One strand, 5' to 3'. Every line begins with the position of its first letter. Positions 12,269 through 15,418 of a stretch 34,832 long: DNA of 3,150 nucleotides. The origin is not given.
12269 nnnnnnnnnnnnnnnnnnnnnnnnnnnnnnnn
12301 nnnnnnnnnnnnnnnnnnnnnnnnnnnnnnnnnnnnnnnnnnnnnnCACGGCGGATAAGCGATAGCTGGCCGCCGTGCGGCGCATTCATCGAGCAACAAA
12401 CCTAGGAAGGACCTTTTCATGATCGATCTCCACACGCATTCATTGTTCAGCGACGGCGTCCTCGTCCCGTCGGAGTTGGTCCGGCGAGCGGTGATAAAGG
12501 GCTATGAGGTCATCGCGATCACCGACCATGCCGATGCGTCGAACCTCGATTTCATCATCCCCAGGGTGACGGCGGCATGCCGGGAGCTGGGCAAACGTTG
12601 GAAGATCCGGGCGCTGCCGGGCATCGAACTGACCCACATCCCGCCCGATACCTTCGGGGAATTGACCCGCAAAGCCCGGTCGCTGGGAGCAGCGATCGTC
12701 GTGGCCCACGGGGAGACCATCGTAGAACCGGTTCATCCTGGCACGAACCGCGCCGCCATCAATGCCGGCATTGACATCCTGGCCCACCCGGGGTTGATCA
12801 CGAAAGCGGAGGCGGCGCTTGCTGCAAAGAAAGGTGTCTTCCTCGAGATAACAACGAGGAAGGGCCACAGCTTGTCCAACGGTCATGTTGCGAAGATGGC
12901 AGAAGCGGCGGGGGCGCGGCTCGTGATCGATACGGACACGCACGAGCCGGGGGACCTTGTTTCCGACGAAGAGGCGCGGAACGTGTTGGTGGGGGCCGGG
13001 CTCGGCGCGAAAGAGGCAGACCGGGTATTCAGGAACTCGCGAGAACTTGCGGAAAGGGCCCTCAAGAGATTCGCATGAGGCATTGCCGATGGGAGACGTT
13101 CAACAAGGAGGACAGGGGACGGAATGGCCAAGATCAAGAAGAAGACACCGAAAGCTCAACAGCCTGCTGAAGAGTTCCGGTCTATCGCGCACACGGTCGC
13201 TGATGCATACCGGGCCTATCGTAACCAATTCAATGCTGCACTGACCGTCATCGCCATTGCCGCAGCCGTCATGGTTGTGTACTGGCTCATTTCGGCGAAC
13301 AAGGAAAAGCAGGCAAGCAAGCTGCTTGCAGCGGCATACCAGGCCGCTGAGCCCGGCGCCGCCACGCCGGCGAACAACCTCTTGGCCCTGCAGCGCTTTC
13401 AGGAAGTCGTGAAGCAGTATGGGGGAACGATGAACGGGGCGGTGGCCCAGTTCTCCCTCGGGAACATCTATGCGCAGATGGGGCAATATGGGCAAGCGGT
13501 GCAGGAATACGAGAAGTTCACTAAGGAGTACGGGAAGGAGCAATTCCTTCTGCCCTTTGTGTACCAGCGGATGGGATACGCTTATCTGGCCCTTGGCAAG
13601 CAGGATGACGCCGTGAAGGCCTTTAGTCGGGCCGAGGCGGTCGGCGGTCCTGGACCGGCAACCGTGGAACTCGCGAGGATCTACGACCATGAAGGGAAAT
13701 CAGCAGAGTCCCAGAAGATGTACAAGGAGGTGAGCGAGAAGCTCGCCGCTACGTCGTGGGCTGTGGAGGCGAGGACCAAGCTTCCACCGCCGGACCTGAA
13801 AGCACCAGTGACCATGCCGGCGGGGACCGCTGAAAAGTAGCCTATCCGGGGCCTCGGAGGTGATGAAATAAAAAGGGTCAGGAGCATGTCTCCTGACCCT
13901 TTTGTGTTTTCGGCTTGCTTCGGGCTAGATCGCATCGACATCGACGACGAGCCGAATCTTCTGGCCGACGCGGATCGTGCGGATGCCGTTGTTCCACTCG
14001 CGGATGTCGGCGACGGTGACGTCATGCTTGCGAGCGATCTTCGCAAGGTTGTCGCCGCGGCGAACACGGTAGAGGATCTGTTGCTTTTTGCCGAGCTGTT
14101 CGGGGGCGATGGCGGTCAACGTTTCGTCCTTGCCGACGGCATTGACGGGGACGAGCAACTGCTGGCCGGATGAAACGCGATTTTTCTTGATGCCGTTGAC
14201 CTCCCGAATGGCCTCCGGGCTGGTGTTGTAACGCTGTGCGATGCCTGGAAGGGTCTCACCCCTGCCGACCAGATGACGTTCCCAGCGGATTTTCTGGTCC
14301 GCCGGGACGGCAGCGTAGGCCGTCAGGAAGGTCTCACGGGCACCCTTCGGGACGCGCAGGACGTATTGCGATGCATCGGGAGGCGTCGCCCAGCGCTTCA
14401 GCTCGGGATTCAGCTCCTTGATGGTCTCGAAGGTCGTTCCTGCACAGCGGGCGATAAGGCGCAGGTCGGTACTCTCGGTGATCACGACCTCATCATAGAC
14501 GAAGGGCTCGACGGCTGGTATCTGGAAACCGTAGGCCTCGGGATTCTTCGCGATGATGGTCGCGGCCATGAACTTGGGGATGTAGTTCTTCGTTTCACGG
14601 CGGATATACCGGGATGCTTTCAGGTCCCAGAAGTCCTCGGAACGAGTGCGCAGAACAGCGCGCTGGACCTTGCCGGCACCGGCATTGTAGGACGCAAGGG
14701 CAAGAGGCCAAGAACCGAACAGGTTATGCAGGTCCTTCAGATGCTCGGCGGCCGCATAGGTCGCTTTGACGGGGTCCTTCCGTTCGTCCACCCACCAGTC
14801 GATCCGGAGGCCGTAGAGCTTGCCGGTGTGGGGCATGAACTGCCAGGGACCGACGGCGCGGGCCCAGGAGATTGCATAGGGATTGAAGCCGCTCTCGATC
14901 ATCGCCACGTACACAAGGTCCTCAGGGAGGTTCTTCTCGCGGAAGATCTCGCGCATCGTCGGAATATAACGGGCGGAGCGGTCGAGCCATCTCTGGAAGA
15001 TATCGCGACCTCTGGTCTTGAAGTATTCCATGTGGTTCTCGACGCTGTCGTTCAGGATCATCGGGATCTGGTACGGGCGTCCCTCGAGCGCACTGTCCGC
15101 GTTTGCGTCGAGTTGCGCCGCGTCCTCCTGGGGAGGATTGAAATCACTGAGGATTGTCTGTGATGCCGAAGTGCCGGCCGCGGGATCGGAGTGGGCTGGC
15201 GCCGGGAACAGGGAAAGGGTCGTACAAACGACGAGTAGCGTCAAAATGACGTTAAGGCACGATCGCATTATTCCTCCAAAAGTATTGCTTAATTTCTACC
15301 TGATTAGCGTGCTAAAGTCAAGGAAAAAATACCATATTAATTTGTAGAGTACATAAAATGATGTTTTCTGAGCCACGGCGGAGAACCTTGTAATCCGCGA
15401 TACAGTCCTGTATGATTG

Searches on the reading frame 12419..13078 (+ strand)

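Call 25: search_protein_families(library=pfam, max_evalue=0.01, proteins=[window:12419-13078:+])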
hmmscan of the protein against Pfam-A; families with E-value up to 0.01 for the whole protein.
window:12419-13078:+ (219 aa): 2 families
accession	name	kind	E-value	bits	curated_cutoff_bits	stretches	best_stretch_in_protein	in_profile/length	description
PF02811.25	PHP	-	5.1e-10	40.4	26.4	1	3-74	1-66/164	PHP domain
PF01876.22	RNase_P_p30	-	0.0026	17.6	35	1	19-145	17-144/214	RNase P subunit p30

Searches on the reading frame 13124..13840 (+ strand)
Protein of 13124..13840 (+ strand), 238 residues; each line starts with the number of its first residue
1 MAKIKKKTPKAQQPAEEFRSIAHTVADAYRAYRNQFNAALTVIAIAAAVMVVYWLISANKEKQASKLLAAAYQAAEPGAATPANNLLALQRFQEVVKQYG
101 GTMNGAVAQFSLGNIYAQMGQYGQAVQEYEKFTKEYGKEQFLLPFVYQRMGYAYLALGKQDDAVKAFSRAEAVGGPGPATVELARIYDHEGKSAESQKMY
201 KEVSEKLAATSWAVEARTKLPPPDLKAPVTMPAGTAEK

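Call 25: search_protein_families(library=pfam, max_evalue=0.01, proteins=[window:13124-13840:+])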
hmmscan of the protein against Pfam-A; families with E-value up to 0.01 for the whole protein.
window:13124-13840:+ (238 aa): 13 families
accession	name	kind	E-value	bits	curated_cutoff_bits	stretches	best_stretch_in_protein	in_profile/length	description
PF07719.23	TPR_2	-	1.5e-10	40.7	27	2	108-134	3-29/34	Tetratricopeptide repeat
PF13181.12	TPR_8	-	2.3e-10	40.2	25.7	1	108-133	3-28/34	Tetratricopeptide repeat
PF00515.34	TPR_1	-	3.4e-10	39.7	27.8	2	146-170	3-27/34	Tetratricopeptide repeat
PF13174.12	TPR_6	-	5.7e-08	33.3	26.3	1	108-136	2-30/33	Tetratricopeptide repeat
PF13424.12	TPR_12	-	8.9e-07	29.5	30.1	0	88-131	22-70/77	Tetratricopeptide repeat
PF13428.12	TPR_14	-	1.2e-06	29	23.5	0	146-184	3-42/44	Tetratricopeptide repeat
PF13431.12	TPR_17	-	1.9e-06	28.1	24.4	0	105-127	12-34/34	Tetratricopeptide repeat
PF13176.12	TPR_7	-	3.2e-06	27.3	27.9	0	111-131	4-24/36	Tetratricopeptide repeat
PF14559.12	TPR_19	-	9.4e-05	23.1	25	0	88-133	10-52/68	Tetratricopeptide repeat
PF13414.12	TPR_11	-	0.00012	22.1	26.8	0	113-131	1-19/42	TPR repeat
PF13432.12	TPR_16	-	0.00022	22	32.7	0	150-195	3-49/65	Tetratricopeptide repeat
PF23354.1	TPR_NUP160_120_M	-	0.0031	17.3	27.2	0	87-145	20-77/265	NUP160/120 middle TPR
PF09976.15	TPR_21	-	0.0089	16.2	25.5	0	34-210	5-179/193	Tetratricopeptide repeat-like domain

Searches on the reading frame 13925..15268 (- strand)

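Call 25: search_protein_families(library=pfam, max_evalue=0.01, proteins=[window:13925-15268:-])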
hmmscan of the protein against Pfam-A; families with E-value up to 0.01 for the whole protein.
window:13925-15268:- (447 aa): 6 families
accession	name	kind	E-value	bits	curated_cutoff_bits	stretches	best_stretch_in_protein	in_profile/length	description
PF01476.26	LysM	-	1.9e-27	95.4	20.9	2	400-440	1-42/43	LysM domain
PF01464.25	SLT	-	2e-26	92.3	21.3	1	113-215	12-115/117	Transglycosylase SLT domain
PF23577.1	LysM_RLK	-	1.5e-06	28.6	27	0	400-430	3-33/44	LysM domain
PF23473.1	LysM3_LYK4_5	-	9.8e-05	22.8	29.3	0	333-374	6-47/48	LYK4/5 LysM3 domain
PF04225.17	LysM_OapA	-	0.0024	18.4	22.3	0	400-443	5-54/85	Opacity-associated protein A LysM-like domain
PF23446.1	LysM1_NFP_LYK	-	0.0029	18.9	36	0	339-376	17-56/60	NFP/LYK LysM1 domain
